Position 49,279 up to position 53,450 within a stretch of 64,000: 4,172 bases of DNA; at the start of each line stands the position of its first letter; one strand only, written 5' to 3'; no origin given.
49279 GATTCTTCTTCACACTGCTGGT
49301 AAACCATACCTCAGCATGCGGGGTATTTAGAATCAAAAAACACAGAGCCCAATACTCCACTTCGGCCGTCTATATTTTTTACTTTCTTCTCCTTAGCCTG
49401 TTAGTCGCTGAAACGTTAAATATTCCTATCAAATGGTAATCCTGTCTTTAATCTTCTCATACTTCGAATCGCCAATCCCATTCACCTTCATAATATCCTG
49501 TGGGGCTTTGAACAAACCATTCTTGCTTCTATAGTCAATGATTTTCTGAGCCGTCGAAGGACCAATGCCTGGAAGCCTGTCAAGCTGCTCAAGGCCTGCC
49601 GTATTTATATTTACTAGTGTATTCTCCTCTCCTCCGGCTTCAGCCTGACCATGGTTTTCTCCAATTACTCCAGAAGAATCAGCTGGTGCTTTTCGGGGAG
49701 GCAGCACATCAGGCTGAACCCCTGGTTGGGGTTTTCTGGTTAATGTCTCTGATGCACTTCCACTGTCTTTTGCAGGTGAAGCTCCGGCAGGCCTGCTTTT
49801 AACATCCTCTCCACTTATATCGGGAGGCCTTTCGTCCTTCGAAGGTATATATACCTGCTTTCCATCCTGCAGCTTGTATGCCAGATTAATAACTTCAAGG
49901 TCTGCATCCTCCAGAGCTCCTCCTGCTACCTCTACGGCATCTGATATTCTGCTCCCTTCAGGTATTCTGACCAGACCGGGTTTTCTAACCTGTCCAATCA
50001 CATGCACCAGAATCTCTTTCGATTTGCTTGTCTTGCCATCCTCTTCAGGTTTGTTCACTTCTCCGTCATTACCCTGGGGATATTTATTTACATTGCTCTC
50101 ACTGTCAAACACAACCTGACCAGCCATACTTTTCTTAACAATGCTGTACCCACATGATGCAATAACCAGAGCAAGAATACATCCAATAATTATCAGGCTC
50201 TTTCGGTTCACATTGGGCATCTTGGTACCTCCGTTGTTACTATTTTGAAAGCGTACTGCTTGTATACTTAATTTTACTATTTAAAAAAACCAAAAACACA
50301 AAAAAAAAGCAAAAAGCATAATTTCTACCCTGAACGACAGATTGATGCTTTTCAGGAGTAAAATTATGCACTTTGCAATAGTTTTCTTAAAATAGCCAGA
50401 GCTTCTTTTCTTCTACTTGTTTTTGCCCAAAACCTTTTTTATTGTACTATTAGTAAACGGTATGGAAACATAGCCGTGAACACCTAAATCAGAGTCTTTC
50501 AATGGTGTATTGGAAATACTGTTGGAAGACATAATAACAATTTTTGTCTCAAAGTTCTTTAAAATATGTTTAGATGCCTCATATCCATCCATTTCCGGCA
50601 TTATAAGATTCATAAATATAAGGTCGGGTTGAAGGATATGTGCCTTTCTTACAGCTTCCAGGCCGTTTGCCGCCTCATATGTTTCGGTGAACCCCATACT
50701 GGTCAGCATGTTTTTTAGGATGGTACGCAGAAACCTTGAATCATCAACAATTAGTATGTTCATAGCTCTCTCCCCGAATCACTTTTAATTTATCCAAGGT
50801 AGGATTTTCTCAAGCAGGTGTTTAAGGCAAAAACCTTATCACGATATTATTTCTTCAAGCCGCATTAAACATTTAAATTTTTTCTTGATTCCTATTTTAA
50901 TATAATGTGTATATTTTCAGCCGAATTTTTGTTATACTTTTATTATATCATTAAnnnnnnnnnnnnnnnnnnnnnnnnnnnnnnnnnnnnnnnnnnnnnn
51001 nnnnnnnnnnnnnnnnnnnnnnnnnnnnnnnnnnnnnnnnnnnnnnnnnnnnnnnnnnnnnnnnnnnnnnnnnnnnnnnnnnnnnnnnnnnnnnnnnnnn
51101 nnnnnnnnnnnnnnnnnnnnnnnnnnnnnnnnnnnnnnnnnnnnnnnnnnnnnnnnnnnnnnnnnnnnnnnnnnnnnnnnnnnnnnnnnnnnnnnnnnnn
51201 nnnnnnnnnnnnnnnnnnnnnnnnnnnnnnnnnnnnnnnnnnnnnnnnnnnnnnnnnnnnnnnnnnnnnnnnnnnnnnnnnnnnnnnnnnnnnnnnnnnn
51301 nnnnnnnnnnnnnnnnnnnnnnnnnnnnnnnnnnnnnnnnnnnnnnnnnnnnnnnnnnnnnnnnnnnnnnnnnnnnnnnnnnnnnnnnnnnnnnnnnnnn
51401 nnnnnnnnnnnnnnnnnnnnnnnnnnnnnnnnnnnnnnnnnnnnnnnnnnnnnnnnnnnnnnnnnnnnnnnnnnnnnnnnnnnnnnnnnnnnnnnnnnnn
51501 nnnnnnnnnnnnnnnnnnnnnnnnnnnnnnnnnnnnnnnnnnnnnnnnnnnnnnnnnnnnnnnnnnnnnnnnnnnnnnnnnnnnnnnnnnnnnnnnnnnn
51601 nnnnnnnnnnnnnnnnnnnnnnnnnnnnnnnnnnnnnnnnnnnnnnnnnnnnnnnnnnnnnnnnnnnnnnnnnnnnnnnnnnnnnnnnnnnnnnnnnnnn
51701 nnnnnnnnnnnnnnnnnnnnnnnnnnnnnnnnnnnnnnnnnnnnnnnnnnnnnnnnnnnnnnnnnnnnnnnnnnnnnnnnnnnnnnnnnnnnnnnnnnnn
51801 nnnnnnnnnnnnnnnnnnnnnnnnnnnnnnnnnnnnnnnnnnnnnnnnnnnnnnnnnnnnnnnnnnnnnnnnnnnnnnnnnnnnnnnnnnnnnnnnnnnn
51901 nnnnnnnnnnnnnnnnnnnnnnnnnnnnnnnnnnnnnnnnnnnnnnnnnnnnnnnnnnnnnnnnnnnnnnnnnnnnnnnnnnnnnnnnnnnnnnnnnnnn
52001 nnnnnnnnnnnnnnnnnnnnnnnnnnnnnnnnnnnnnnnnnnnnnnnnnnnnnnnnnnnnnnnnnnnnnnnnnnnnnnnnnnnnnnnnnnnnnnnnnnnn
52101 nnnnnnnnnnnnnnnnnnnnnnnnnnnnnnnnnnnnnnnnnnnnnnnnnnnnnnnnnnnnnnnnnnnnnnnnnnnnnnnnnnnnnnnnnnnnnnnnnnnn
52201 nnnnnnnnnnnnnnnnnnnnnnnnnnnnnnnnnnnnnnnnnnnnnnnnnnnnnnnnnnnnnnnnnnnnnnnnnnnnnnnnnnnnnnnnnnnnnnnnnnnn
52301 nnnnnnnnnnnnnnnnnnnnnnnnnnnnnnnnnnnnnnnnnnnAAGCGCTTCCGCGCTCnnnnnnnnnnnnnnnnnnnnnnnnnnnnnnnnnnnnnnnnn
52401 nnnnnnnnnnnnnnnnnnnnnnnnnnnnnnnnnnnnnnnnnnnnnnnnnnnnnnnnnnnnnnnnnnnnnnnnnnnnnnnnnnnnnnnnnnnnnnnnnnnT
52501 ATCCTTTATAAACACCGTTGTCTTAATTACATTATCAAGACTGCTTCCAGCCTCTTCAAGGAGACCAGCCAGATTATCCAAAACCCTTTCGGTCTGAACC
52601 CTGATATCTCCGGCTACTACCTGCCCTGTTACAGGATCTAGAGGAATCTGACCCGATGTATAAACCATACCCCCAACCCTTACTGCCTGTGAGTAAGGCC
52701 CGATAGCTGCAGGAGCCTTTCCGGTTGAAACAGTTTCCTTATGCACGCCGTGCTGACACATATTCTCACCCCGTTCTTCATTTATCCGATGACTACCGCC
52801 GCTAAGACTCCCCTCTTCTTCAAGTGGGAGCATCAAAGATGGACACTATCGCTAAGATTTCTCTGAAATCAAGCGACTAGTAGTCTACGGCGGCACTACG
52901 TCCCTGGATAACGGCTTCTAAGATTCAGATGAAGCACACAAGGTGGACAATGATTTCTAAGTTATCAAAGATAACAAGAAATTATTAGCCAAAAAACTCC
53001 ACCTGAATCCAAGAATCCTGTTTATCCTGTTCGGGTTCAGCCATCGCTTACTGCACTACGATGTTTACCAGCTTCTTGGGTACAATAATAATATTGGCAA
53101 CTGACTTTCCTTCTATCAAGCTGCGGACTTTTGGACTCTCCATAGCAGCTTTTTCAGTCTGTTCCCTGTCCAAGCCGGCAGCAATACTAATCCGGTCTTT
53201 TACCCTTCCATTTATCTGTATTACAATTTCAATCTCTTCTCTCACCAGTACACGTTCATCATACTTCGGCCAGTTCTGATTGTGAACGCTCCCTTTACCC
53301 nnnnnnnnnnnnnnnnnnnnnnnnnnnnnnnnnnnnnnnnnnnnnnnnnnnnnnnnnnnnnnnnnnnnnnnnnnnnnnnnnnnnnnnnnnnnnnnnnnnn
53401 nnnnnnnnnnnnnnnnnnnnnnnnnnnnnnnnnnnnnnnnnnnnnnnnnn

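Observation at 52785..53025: Repeat family 2, copy A: a modular multi-hairpin element filling the leuS-ridA spacer and ending ~20 nt before the ridA start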

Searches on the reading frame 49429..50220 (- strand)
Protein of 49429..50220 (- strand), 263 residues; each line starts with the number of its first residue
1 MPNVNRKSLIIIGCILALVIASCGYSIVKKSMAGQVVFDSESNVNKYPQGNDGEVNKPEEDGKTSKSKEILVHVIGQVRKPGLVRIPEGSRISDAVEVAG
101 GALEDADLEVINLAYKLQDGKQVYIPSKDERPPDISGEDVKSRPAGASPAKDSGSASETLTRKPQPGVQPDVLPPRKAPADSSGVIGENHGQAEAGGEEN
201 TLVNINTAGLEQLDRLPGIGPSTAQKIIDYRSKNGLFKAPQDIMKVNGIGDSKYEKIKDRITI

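Call 26: search_protein_families(library=pfam, proteins=[window:49429-50220:-])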
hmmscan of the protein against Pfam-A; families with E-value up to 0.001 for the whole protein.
window:49429-50220:- (263 aa): 6 families
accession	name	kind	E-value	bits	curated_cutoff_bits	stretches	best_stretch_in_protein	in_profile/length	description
PF12836.13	HHH_3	-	5.1e-22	78.2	27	1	200-262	3-65/65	Helix-hairpin-helix motif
PF10531.15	SLBB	-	1.2e-12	47.9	27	1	72-125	2-54/55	SLBB domain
PF00633.29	HHH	-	1.1e-10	41.2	24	1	201-230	1-30/30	Helix-hairpin-helix motif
PF14520.12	HHH_5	-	6.9e-06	26.9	27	1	211-260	2-54/57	Helix-hairpin-helix domain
PF22461.2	SLBB_2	-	1.5e-05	25.4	27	1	72-113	3-46/79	SLBB domain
PF03934.19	T2SSK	-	0.00073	20.3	24.2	0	203-251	1-49/63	Type II secretion system (T2SS), protein K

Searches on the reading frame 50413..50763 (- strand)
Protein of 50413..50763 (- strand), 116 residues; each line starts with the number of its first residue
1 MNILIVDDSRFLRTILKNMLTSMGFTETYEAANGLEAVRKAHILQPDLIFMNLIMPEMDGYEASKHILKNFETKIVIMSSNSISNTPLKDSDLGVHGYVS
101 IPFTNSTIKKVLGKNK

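Call 26: search_protein_families(library=pfam, proteins=[window:50413-50763:-])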
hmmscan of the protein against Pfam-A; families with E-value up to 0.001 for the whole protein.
window:50413-50763:- (116 aa): 1 family
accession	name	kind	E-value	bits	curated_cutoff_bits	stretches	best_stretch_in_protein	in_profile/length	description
PF00072.30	Response_reg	-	1.5e-21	77.1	30.2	1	3-111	1-109/111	Response regulator receiver domain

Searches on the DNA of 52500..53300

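Call 6: search_rna_families(source=window, start=52500, end=53300, threshold=evalue, max_evalue=10, show_alignments=3)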
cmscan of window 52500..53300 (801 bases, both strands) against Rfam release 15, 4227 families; matches with E-value up to 10: 6.
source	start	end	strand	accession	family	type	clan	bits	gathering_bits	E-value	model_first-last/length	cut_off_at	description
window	52946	52990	-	RF04027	mir-1422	Gene; miRNA;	-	17.6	60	4.1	21-64/84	no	mir-1422 microRNA precursor family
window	53190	53275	-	RF01183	SNORD19B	Gene; snRNA; snoRNA; CD-box;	CL00048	17.4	50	10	1-84/84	no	Small nucleolar RNA SNORD19B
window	52913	52984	+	RF00225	IRES_Tobamo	Cis-reg; IRES;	-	17.1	50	7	1-151/151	no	Tobamovirus internal ribosome entry site (IRES)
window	53207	53266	-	RF01424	snoR118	Gene; snRNA; snoRNA; CD-box;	CL00071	14.2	44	5.5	1-92/92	no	small nucleolar RNA snoR118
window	53240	53272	-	RF01129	sR44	Gene; snRNA; snoRNA; CD-box;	-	13.6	45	1.3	21-55/55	no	Small nucleolar RNA sR44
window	53218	53264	-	RF01147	sR12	Gene; snRNA; snoRNA; CD-box;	-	12.4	38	7.2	1-52/52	no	Small nucleolar RNA sR12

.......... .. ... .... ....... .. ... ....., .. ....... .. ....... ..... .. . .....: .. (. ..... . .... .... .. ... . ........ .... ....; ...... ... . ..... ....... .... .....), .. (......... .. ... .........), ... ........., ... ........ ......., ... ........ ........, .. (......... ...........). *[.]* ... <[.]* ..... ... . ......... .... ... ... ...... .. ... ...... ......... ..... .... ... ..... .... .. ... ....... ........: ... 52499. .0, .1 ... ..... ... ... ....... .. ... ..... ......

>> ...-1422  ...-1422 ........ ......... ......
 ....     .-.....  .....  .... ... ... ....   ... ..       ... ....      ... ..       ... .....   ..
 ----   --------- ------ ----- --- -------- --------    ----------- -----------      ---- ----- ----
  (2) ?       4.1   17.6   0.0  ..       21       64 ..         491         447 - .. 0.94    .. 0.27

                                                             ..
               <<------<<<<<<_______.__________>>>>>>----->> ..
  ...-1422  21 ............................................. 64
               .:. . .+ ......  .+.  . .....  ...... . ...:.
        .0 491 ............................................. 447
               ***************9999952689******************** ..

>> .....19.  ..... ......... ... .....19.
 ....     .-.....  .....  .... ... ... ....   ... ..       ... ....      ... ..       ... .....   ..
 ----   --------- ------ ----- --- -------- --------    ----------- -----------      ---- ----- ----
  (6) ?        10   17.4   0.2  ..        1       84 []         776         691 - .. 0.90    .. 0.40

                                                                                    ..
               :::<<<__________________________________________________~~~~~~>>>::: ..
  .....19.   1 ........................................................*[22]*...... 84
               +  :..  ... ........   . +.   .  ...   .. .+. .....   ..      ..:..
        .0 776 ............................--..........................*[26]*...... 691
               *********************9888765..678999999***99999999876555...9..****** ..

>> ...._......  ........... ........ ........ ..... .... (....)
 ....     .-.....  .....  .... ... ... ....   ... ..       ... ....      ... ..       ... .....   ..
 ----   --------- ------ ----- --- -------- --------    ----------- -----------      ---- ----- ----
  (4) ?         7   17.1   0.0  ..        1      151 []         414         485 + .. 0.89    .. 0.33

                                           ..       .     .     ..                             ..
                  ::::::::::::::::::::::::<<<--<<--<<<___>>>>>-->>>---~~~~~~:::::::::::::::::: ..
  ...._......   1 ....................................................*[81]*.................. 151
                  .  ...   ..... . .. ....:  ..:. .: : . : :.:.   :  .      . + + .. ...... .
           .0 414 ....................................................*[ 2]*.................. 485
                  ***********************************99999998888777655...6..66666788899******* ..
